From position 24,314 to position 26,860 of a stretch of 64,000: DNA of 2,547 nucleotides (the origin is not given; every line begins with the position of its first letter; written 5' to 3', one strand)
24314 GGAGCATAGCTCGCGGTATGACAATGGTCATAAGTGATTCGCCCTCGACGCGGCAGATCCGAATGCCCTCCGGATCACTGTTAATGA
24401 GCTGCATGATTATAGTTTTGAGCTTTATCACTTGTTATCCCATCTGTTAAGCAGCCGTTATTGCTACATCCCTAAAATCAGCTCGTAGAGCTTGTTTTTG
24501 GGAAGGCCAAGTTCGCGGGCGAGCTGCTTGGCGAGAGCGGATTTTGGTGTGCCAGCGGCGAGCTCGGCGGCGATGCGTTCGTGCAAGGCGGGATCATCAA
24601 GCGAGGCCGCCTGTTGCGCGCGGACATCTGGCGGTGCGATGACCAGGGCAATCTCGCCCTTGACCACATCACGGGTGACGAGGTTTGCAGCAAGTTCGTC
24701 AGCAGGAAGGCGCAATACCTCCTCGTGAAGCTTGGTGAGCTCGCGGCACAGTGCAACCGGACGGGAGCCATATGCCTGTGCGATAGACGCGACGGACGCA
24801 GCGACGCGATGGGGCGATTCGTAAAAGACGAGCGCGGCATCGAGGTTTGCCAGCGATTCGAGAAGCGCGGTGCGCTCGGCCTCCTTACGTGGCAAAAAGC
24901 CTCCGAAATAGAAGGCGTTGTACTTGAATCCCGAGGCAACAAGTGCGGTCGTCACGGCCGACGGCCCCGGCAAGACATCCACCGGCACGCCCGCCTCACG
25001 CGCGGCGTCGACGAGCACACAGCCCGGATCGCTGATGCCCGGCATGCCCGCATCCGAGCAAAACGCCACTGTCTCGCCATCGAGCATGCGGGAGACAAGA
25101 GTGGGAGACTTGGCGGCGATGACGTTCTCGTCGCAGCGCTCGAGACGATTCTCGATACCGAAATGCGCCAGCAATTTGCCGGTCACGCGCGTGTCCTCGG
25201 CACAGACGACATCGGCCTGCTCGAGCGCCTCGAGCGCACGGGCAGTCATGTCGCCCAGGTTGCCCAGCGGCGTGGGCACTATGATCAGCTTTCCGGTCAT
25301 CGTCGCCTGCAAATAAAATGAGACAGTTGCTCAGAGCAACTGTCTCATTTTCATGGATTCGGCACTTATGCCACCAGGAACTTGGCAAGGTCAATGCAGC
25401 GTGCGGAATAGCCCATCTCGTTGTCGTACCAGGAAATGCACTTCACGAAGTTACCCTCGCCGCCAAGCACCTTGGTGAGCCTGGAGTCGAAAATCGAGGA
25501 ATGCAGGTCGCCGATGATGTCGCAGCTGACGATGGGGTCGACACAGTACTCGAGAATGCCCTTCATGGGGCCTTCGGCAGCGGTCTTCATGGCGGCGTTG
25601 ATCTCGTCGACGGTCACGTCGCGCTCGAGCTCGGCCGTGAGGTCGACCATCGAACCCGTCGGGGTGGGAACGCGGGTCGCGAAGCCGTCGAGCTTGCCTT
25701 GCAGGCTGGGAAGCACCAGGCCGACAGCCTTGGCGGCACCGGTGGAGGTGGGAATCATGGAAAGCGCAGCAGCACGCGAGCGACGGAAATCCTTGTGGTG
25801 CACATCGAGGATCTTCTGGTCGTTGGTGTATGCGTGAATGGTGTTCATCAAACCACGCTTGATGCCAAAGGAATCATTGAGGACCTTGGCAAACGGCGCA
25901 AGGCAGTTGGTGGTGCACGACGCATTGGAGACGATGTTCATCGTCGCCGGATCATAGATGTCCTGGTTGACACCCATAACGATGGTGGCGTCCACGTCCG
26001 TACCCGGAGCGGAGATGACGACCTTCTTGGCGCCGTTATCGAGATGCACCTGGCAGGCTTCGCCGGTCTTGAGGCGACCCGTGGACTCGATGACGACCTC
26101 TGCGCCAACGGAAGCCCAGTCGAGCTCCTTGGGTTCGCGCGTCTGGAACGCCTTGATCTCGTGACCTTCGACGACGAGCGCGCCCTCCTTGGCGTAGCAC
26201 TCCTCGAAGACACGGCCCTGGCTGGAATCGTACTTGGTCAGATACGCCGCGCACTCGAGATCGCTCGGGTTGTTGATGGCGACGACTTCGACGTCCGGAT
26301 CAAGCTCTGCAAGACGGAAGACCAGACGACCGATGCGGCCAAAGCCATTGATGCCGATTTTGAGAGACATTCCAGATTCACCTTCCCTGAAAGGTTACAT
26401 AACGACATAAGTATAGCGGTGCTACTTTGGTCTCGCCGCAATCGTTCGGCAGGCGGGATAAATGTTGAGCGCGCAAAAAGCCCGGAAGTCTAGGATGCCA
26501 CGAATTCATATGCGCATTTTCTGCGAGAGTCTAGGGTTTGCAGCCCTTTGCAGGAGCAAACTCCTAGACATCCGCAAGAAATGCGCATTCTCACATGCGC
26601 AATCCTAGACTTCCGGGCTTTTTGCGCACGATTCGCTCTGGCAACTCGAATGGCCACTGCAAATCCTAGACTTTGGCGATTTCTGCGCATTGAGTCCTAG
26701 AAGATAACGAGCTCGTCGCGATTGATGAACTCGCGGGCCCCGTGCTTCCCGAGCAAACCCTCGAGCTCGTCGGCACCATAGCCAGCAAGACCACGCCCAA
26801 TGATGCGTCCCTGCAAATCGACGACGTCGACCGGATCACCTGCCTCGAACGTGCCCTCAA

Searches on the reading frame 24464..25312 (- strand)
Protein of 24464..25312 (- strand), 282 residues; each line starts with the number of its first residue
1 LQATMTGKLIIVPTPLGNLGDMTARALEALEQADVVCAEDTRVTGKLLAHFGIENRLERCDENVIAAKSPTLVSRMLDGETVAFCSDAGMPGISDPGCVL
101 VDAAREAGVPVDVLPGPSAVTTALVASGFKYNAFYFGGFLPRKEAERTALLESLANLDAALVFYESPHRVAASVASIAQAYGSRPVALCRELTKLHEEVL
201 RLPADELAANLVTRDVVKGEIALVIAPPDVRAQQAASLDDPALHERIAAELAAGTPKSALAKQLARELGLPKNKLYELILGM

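Call 20: search_protein_families(library=pfam, proteins=[window:24464-25312:-])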
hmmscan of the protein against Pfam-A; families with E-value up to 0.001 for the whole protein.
window:24464-25312:- (282 aa): 2 families
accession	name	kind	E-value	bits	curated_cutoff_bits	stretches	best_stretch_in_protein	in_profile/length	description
PF00590.25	TP_methylase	-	1.7e-34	120.1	27.8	1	8-208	1-212/212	Tetrapyrrole (Corrin/Porphyrin) Methylases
PF23016.2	RsmI_C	-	6.4e-05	23.1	27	1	240-281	3-44/46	RsmI C-terminal HTH domain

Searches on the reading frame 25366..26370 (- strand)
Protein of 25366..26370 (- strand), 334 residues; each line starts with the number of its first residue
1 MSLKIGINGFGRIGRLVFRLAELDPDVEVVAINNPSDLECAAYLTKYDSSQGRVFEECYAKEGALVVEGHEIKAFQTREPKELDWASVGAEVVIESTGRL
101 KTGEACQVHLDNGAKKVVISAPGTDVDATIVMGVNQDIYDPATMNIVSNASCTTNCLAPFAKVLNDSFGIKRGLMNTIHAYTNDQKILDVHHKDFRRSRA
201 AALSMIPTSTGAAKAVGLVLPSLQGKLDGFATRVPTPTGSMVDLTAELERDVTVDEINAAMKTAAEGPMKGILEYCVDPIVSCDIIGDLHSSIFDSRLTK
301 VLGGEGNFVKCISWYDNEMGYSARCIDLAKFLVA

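Call 20: search_protein_families(library=pfam, proteins=[window:25366-26370:-])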
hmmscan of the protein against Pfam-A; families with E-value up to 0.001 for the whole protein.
window:25366-26370:- (334 aa): 2 families
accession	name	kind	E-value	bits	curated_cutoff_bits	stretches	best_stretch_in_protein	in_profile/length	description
PF02800.25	Gp_dh_C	-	1.1e-66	223.7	24.4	1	157-315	1-158/158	Glyceraldehyde 3-phosphate dehydrogenase, C-terminal domain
PF00044.30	Gp_dh_N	-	9.3e-33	113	31.7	1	4-102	2-100/101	Glyceraldehyde 3-phosphate dehydrogenase, NAD binding domain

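Call 44: find_encoding_contigs(protein=window:25366-26370:-, flank=2500, max_places=10)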
Protein window:25366-26370:- (334 aa): 3 contigs read that carry it; 1 place shown.
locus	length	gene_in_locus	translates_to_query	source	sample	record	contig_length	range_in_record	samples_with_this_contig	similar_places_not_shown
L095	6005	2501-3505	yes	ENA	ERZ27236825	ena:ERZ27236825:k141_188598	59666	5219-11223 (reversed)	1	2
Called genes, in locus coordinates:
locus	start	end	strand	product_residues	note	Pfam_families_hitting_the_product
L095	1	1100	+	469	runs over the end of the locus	PF01018:GTP1_OBG, PF01926:MMR_HSR1, PF02421:FeoB_N, PF09269:DUF1967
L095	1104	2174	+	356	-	PF00696:AA_kinase, PF01472:PUA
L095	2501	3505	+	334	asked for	PF00044:Gp_dh_N, PF02800:Gp_dh_C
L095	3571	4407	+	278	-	PF00590:TP_methylase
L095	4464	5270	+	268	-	PF14267:DUF4357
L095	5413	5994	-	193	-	PF18451:CdiA_C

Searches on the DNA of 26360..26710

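Call 66: search_rna_families(source=window, start=26360, end=26710, threshold=evalue, max_evalue=5)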
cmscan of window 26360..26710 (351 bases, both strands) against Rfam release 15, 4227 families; matches with E-value up to 5: 2.
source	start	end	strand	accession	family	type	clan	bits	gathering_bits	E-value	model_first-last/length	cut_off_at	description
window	26509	26589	-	RF03287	mir-5904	Gene; miRNA;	-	20.6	73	0.089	1-84/84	no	mir-5904 microRNA precursor family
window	26510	26588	-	RF03593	mir-2331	Gene; miRNA;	-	18.7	100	0.97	1-71/71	no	mir-2331 microRNA precursor family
